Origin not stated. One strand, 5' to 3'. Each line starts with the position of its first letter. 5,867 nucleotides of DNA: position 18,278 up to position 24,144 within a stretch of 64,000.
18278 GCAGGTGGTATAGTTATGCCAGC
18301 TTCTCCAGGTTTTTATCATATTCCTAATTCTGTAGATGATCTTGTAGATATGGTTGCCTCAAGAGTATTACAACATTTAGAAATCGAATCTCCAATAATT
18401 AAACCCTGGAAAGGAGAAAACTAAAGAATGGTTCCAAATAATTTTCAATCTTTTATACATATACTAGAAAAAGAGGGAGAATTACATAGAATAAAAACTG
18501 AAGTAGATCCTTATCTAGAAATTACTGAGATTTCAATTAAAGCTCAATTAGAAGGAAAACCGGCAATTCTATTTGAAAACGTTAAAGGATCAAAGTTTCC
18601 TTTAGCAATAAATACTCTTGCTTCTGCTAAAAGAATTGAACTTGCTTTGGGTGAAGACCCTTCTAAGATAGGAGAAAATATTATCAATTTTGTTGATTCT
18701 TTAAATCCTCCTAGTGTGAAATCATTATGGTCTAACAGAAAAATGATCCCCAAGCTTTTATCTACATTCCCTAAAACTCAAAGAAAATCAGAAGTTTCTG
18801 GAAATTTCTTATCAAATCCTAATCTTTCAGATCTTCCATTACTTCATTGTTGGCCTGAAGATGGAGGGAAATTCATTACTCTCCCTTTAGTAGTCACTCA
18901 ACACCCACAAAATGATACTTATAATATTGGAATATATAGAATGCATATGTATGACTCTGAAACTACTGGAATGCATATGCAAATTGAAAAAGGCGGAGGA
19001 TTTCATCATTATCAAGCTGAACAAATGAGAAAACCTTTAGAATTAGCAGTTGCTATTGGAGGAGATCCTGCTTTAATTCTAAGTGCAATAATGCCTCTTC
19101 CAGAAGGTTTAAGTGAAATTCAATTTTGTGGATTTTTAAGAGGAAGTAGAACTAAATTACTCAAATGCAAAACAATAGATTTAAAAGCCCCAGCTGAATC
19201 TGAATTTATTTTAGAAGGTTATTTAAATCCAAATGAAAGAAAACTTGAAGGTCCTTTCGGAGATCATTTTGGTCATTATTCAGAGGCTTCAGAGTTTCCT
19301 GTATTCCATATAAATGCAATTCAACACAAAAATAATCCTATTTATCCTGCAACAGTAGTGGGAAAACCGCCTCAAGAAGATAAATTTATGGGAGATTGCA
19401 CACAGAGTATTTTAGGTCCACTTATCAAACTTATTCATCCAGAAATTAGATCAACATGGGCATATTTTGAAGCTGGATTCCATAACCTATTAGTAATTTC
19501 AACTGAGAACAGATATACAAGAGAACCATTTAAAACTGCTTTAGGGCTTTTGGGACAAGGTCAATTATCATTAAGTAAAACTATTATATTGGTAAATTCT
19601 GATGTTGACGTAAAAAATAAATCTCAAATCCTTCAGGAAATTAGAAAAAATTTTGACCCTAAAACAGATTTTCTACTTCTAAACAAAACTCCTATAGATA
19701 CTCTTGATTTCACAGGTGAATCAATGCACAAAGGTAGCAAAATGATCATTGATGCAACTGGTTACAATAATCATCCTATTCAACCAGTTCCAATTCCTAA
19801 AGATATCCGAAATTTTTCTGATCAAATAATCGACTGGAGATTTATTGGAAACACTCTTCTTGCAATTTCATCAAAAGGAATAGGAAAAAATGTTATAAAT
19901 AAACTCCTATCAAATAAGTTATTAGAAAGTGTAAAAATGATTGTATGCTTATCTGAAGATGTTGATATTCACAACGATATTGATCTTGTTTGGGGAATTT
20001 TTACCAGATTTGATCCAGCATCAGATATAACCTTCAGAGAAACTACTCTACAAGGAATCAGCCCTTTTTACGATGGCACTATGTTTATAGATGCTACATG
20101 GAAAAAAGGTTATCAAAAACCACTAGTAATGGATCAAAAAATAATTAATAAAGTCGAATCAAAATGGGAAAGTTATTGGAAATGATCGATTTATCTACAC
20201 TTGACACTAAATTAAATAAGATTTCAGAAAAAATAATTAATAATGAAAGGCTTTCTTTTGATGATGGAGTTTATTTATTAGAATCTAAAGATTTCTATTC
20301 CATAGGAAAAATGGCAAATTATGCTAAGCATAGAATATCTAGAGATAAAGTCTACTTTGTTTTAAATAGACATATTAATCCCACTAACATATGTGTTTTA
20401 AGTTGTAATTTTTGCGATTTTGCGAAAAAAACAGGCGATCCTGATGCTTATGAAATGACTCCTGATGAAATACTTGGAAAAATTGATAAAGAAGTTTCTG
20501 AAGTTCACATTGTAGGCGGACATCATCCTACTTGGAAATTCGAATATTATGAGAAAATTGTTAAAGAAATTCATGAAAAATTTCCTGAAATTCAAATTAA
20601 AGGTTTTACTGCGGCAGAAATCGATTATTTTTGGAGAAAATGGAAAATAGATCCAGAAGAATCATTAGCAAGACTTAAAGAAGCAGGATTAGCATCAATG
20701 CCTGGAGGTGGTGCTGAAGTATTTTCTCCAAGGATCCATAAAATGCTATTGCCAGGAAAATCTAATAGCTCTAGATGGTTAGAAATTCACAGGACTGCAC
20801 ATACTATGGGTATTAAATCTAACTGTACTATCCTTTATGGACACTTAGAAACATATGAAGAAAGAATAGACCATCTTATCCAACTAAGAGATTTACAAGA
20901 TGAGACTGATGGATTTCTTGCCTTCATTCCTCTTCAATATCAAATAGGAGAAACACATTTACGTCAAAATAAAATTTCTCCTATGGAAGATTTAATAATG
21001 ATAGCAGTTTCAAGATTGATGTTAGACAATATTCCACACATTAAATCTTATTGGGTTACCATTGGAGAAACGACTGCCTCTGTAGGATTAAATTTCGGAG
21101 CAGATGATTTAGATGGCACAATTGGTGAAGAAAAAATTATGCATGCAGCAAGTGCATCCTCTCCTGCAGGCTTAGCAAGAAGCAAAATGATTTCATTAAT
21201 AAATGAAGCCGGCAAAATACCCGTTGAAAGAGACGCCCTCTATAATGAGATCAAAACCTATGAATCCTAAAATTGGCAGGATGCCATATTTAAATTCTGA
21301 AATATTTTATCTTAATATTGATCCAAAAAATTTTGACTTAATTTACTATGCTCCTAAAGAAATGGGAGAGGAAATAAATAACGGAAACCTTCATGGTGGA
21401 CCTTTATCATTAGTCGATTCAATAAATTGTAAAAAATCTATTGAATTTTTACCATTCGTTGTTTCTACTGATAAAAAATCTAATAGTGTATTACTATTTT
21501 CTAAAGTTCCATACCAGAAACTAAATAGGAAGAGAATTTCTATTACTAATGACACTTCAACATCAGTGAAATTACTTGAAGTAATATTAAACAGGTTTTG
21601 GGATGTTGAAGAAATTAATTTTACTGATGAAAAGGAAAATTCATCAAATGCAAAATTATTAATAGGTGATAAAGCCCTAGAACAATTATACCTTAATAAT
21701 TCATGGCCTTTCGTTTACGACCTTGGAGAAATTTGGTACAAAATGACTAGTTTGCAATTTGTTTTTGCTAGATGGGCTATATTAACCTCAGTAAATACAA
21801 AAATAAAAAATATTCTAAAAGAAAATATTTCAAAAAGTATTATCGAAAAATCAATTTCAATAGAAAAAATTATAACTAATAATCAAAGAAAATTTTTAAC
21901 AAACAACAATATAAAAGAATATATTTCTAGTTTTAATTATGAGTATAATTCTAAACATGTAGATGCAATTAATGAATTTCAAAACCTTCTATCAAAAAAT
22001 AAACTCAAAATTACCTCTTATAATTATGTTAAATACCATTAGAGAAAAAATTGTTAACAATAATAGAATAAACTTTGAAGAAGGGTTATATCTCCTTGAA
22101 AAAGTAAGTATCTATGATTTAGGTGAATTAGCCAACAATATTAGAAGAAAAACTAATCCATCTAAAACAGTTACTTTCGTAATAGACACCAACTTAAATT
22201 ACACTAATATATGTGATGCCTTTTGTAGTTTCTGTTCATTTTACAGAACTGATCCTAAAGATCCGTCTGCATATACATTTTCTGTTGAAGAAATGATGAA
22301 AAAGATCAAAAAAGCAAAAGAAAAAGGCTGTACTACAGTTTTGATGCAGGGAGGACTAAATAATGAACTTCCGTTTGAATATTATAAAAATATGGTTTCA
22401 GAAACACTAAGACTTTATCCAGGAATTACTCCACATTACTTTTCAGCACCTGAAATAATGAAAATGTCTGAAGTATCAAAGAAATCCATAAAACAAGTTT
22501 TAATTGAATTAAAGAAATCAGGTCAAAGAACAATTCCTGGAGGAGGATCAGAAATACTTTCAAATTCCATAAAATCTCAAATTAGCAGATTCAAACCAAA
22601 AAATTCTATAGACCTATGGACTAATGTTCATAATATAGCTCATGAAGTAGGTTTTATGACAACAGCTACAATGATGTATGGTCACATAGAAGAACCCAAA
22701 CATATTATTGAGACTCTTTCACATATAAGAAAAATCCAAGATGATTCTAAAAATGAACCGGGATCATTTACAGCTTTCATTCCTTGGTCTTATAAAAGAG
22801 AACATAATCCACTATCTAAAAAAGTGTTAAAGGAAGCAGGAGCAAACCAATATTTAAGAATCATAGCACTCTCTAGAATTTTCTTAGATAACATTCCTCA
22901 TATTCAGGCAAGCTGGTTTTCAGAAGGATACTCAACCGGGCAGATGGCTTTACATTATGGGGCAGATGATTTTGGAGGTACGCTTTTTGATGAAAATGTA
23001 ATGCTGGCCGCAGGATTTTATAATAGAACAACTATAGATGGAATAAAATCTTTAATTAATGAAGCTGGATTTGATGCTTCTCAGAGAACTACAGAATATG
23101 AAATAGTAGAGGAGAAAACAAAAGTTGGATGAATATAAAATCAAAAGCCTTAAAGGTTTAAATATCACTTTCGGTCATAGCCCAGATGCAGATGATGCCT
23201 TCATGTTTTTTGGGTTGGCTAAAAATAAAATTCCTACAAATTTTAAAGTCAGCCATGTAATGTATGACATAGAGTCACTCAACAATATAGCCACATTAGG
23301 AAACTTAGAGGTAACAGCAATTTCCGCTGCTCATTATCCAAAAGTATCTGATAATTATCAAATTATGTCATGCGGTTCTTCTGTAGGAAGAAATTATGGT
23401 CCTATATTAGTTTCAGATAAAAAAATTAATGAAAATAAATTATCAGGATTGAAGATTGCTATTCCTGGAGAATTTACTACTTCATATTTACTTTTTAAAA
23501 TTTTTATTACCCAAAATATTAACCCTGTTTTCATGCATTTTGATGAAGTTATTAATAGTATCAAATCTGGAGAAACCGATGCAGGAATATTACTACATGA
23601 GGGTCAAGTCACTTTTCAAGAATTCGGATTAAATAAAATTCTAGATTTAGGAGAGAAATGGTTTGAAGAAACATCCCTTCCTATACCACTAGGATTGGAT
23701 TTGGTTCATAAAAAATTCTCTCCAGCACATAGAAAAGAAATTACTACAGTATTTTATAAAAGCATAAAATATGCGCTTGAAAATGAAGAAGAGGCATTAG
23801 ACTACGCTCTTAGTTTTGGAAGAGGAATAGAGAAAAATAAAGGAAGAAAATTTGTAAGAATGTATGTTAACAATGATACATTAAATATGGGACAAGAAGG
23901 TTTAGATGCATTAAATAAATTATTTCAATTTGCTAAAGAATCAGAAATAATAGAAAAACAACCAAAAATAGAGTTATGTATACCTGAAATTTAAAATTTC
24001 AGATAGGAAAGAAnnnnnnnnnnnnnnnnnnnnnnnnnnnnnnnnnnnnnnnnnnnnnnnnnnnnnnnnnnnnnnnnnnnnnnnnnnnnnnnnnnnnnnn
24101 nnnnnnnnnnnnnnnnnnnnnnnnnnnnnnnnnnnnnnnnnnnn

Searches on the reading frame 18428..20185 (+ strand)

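Call 41: search_protein_families(library=pfam, max_evalue=1e-8, proteins=[window:18428-20185:+])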
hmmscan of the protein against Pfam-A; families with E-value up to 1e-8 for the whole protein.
window:18428-20185:+ (585 aa): 3 families
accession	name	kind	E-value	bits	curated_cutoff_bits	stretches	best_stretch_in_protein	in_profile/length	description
PF01977.22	UbiD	-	1.7e-77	259.7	23.3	1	129-314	19-206/206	3-octaprenyl-4-hydroxybenzoate carboxy-lyase Rift-related domain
PF20696.2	UbiD_C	-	1.6e-42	145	24.2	2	320-443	2-127/127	3-octaprenyl-4-hydroxybenzoate carboxy-lyase C-terminal domain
PF20695.2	UbiD_N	-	4.4e-23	81.6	24.3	1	11-87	2-76/78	3-octaprenyl-4-hydroxybenzoate carboxy-lyase N-terminal domain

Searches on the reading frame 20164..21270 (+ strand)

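Call 41: search_protein_families(library=pfam, max_evalue=1e-8, proteins=[window:20164-21270:+])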
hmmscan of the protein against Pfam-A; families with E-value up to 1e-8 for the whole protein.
window:20164-21270:+ (368 aa): 2 families
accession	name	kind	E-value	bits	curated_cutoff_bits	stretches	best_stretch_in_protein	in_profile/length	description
PF04055.27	Radical_SAM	-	4.9e-20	72.8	29.5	1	71-238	1-163/166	Radical SAM superfamily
PF19288.4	CofH_C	-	1.3e-19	70.7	27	1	249-363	2-119/125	CofH/MqnC C-terminal region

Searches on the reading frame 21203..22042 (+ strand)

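Call 27: search_protein_families(library=pfam, max_evalue=1e-8, proteins=[window:21203-22042:+])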
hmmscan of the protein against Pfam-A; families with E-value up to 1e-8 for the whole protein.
window:21203-22042:+ (279 aa): 1 family
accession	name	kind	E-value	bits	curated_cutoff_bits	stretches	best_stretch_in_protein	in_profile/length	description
PF02621.19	VitK2_biosynth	-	9.8e-37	127.2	26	1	23-263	2-250/252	Menaquinone biosynthesis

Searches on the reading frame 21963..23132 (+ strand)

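Call 27: search_protein_families(library=pfam, max_evalue=1e-8, proteins=[window:21963-23132:+])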
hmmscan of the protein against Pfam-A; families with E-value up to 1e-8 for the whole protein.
window:21963-23132:+ (389 aa): 2 families
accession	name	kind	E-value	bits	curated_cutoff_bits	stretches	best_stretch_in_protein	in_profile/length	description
PF19288.4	CofH_C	-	4.6e-32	110.9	27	1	268-384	3-121/125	CofH/MqnC C-terminal region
PF04055.27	Radical_SAM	-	8.8e-14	52.4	29.5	1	79-253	2-164/166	Radical SAM superfamily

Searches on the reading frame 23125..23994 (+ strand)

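Call 27: search_protein_families(library=pfam, max_evalue=1e-8, proteins=[window:23125-23994:+])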
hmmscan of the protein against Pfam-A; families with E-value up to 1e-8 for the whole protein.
window:23125-23994:+ (289 aa): 1 family
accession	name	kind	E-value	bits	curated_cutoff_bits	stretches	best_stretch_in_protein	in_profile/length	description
PF02621.19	VitK2_biosynth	-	6.8e-65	219.5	26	1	14-272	1-252/252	Menaquinone biosynthesis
